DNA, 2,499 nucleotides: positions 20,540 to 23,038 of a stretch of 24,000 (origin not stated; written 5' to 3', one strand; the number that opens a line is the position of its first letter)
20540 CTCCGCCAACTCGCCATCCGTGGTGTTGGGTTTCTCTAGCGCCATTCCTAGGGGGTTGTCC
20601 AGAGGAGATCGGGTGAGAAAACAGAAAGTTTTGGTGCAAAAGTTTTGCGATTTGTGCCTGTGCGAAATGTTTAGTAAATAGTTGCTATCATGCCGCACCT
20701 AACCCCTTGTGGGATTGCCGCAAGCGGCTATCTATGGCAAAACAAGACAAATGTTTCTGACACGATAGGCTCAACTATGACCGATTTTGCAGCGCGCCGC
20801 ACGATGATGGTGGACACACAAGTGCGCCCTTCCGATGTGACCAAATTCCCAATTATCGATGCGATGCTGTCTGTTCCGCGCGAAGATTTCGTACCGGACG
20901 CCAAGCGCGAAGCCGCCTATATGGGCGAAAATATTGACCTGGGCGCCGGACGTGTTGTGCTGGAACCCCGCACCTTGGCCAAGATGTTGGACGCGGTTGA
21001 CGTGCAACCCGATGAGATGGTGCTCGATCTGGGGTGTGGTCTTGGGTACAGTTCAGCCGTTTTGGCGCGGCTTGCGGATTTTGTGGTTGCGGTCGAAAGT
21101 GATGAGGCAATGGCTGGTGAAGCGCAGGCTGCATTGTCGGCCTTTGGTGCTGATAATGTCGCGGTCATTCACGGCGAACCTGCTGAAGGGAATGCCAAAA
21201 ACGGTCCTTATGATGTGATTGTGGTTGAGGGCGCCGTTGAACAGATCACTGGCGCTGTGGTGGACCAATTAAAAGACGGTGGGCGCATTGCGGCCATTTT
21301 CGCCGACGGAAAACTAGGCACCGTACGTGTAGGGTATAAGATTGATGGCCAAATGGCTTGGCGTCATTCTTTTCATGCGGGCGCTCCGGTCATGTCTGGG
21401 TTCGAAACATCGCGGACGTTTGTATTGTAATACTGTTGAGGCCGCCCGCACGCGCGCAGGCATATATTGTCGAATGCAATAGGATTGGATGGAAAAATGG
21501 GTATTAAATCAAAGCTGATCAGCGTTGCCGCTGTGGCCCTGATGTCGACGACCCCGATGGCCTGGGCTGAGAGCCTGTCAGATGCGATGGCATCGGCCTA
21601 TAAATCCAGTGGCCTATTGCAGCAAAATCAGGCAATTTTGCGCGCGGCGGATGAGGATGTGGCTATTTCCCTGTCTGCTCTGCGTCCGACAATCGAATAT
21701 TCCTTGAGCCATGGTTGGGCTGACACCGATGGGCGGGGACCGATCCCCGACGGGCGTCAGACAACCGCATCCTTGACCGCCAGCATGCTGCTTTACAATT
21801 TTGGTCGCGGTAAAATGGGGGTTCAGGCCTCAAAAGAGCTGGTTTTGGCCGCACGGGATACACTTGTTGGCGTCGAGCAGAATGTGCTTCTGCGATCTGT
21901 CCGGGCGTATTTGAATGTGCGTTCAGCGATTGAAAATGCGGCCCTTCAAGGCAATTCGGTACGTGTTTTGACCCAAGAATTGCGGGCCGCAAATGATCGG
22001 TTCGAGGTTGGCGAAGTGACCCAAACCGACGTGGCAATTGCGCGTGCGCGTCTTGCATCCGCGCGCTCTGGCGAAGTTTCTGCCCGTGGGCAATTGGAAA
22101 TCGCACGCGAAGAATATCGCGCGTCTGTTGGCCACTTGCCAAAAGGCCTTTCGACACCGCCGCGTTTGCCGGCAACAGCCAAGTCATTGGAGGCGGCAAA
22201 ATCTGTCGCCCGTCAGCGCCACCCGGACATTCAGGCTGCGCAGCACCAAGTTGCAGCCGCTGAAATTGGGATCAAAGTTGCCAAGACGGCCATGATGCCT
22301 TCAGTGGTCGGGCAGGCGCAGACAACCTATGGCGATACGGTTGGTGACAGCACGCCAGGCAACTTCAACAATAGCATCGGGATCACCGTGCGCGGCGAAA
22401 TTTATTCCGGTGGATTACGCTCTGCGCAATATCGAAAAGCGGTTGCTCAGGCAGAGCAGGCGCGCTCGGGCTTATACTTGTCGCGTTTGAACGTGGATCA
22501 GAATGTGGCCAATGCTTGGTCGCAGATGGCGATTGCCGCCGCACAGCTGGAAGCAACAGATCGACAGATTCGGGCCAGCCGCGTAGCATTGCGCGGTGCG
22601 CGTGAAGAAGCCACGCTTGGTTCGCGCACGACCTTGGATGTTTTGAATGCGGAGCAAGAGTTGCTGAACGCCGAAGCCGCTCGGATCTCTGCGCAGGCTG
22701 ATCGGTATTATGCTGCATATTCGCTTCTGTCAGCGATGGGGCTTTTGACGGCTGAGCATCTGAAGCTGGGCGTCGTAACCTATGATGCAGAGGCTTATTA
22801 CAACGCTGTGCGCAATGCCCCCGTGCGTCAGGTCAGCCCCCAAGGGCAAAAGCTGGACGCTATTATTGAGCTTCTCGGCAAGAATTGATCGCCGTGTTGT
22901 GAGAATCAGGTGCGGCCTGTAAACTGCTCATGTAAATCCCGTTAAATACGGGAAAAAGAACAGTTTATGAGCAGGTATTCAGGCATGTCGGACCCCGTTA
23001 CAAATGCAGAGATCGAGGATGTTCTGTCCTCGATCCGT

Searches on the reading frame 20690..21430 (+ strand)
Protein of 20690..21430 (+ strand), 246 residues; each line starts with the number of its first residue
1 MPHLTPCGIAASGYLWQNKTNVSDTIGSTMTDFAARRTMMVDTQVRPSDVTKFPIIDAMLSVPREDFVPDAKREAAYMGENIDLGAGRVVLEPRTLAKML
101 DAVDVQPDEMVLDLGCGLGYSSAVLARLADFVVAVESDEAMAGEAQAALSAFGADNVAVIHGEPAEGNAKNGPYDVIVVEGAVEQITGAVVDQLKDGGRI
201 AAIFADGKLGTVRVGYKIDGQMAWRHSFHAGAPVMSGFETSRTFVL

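Call 127: search_protein_families(library=pfam, proteins=[window:20690-21430:+], max_evalue=0.001)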
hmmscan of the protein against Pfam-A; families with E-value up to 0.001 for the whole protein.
window:20690-21430:+ (246 aa): 8 families
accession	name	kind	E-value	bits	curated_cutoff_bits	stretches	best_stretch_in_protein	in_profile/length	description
PF01135.25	PCMT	-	3.1e-32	112.5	20.3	1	52-201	18-170/210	Protein-L-isoaspartate(D-aspartate) O-methyltransferase (PCMT)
PF00398.26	RrnaAD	-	3.1e-09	36.7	24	1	93-166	16-87/263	Ribosomal RNA adenine dimethylase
PF13649.12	Methyltransf_25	-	5.4e-09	37.1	27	1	111-187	1-78/97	Methyltransferase domain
PF08242.18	Methyltransf_12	-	7.3e-06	27.1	30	1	112-186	1-78/98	Methyltransferase domain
PF05175.20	MTS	-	1.3e-05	25.3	23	1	99-179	23-104/170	Methyltransferase small domain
PF08241.18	Methyltransf_11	-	2.4e-05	25.3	21.2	1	112-186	1-73/95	Methyltransferase domain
PF13847.12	Methyltransf_31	-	5e-05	23.5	27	1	109-184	5-85/145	Methyltransferase domain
PF13489.12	Methyltransf_23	-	0.00054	20.2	27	1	107-186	22-94/164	Methyltransferase domain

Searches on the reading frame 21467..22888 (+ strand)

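Call 127: search_protein_families(library=pfam, proteins=[window:21467-22888:+], max_evalue=0.001)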
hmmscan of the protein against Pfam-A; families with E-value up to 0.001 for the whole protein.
window:21467-22888:+ (473 aa): 1 family
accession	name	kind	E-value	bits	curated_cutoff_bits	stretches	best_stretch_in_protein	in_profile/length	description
PF02321.23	OEP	-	3e-56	190.6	22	2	241-425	1-187/187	Outer membrane efflux protein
